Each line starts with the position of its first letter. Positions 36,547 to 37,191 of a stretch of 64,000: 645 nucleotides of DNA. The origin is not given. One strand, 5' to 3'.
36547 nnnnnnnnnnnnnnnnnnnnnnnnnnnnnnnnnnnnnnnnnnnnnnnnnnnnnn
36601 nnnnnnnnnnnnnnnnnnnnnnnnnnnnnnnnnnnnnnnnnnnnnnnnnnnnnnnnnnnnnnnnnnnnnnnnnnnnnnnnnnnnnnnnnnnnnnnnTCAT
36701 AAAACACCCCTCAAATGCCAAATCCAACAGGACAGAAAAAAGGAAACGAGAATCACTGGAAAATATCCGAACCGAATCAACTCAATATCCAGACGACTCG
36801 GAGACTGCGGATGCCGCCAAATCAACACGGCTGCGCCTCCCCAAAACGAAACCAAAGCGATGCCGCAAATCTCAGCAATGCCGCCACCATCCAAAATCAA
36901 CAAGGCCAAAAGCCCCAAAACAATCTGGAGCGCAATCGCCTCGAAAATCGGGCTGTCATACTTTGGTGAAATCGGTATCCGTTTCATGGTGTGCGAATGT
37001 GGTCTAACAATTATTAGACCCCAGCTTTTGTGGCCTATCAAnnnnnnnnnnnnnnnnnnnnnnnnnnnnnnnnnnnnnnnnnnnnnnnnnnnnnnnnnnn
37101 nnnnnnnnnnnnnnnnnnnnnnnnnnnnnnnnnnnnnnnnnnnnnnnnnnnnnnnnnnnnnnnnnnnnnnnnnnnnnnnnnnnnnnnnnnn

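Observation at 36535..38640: Modular, repeat-bounded cassette island between the carB fragment and the SNF2 gene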

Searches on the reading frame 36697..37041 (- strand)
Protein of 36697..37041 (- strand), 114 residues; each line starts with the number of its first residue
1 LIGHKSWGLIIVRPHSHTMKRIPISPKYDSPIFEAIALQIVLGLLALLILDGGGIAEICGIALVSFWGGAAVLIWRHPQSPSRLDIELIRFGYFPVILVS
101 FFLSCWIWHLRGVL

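Call 5: search_protein_families(library=pfam, proteins=[window:36697-36987:-], max_evalue=0.1)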
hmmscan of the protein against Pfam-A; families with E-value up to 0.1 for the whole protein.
window:36697-36987:- (96 aa): 0 families

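Call 15: find_encoding_contigs(protein=window:36697-36987:-, flank=4000, max_places=10)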
Protein window:36697-36987:- (96 aa): 7 contigs read that carry it; 7 places shown.
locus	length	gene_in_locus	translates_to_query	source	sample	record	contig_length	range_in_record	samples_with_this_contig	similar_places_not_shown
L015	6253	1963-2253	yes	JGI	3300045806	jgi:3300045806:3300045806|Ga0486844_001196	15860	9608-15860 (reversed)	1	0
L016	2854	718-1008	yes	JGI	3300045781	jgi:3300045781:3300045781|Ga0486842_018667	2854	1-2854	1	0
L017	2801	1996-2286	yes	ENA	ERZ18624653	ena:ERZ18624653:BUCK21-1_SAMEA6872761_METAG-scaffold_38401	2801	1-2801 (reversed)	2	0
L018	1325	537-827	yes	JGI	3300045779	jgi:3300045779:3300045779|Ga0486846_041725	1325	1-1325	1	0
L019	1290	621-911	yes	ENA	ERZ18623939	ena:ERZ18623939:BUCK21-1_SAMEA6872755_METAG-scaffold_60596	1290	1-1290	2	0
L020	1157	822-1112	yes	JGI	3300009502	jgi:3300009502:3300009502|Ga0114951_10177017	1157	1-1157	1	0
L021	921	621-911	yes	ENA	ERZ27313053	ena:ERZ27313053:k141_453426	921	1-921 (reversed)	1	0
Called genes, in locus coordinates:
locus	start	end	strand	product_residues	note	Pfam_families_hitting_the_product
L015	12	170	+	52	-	-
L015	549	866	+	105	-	PF12840:HTH_20 (weak), PF01022:HTH_5 (weak)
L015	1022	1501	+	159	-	-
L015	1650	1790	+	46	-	-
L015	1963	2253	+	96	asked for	-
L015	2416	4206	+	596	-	PF02787:CPSase_L_D3 (faint), PF25596:CPSase_L_D1, PF02222:ATP-grasp, PF02786:CPSase_L_D2, PF07478:Dala_Dala_lig_C (weak), PF15632:ATPgrasp_Ter (weak), PF02142:MGS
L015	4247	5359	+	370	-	-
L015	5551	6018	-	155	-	-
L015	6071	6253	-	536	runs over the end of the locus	PF00041:fn3, PF12708:Pect-lyase_RHGA_epim (weak), PF00295:Glyco_hydro_28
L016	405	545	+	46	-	-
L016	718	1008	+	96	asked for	-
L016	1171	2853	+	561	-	?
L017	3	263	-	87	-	?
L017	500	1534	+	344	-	-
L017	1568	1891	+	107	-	-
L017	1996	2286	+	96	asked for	-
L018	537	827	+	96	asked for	-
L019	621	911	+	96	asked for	-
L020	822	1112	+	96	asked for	-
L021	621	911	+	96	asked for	-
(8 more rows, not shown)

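Call 22: search_protein_families(library=pfam, proteins=[window:36697-37041:-], max_evalue=1)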
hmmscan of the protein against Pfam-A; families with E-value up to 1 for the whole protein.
window:36697-37041:- (114 aa): 0 families

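Call 44: find_homologous_proteins(query=window:36697-36987:-, max_evalue=0.01)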
Query window:36697-36987:- (96 aa): 195 proteins with E <= 0.01 among 253 candidates; the best 120 are listed.
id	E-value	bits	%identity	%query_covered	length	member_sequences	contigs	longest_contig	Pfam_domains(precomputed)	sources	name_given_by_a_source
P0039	1.4e-56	207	100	100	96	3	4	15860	-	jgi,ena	jgi:hypothetical protein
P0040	1.5e-52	194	89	100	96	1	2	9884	-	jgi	jgi:hypothetical protein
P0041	2.1e-50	187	88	100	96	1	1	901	-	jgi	jgi:hypothetical protein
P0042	6.7e-50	185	86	100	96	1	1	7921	-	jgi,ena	jgi:hypothetical protein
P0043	9.9e-49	182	85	100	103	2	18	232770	-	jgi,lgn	jgi:hypothetical protein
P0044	1.8e-48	181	83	100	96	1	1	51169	-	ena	-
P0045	1.7e-47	178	79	100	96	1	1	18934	-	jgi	jgi:hypothetical protein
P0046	2.1e-47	177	79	100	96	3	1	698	-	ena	-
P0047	1.4e-46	175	82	100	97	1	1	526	-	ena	-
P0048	2.8e-46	174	82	100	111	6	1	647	-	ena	-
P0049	1.2e-45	172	81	100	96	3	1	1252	-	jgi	-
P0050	1.9e-45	171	78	97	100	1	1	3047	-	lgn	-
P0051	2.1e-45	171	79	98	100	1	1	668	-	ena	-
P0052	2.1e-45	171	80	99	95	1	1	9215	-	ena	-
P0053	2.4e-45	171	77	100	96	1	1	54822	-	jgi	-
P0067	1.2e-41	159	74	100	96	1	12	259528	-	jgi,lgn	jgi:hypothetical protein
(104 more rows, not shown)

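Call 45: find_encoding_contigs(protein=P0043, flank=6000, max_places=6)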
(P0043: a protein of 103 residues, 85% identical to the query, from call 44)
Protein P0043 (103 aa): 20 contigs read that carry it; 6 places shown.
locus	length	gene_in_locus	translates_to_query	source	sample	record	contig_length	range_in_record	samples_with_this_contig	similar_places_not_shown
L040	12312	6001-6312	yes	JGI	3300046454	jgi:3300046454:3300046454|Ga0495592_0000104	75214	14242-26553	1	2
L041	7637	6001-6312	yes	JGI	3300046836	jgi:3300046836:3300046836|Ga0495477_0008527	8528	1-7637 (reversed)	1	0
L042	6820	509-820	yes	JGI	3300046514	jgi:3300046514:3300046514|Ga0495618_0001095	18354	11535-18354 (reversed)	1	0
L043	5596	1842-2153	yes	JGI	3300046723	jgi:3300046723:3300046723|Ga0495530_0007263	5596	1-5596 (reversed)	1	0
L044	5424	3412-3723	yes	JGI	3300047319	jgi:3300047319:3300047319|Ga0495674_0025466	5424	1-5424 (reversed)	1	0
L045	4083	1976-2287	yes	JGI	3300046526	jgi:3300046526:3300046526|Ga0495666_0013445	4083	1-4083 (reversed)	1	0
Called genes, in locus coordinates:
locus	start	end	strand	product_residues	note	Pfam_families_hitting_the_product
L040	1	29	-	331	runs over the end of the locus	PF13407:Peripla_BP_4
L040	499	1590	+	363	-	PF01263:Aldose_epim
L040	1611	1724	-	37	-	-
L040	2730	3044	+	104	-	PF13396:PLDc_N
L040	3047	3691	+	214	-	PF13646:HEAT_2 (faint)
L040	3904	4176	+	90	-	-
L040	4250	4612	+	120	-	-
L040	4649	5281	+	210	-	-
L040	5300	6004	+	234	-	-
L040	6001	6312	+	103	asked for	-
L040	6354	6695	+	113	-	-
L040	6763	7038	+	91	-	-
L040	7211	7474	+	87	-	PF03683:UPF0175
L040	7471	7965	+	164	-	PF11848:DUF3368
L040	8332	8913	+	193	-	-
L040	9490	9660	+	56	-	-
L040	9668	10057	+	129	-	-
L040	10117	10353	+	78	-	-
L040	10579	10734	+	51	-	-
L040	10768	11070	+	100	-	-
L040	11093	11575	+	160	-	-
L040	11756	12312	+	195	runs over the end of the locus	-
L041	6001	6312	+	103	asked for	-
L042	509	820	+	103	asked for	-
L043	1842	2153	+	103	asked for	-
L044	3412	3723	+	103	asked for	-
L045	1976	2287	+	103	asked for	-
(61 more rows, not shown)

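Call 46: find_encoding_contigs(protein=P0067, flank=6000, max_places=6)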
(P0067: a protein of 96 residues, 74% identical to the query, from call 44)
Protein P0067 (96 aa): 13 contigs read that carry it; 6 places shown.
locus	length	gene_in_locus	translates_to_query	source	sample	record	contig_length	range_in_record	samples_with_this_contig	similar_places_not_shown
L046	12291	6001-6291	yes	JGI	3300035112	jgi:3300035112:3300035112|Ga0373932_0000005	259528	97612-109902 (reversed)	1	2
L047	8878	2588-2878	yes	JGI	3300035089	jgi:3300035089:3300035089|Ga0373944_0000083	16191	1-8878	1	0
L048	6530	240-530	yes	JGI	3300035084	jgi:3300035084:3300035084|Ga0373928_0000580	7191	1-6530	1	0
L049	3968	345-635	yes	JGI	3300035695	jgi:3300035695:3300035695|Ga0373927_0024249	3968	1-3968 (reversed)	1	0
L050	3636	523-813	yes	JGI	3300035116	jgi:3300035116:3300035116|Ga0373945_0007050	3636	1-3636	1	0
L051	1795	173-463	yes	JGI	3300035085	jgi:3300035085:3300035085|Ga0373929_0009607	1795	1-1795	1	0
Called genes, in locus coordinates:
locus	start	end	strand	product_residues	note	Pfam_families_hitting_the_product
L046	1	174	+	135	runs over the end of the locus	PF04892:VanZ-LLP1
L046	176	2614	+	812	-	PF13567:DUF4131, PF03772:Competence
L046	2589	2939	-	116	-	PF02152:FolB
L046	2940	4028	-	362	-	PF00702:Hydrolase, PF12710:HAD (faint), PF13419:HAD_2, PF13242:Hydrolase_like, PF00293:NUDIX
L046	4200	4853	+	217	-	PF00849:PseudoU_synth_2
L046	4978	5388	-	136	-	-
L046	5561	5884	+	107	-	-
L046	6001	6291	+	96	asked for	-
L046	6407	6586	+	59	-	PF26262:DUF8066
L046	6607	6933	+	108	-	-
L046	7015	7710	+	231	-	PF01988:VIT1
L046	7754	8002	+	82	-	-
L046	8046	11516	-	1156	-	PF05977:MFS_3, PF07690:MFS_1, PF01553:Acyltransferase, PF00501:AMP-binding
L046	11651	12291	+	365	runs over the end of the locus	PF01408:GFO_IDH_MocA, PF22725:GFO_IDH_MocA_C3, PF02894:GFO_IDH_MocA_C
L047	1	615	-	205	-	?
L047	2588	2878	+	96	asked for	-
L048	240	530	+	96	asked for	-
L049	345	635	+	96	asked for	-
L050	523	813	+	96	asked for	-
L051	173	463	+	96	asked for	-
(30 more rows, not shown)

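Call 56: search_protein_families(library=padloc, proteins=[window:36697-36987:-], max_evalue=0.01)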
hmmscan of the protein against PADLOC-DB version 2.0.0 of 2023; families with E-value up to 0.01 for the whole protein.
window:36697-36987:- (96 aa): 0 families

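Call 81: search_protein_families(library=ncbifam, proteins=[window:36697-36987:-], max_evalue=0.01)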
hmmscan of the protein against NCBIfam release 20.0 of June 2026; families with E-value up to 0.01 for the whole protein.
window:36697-36987:- (96 aa): 0 families
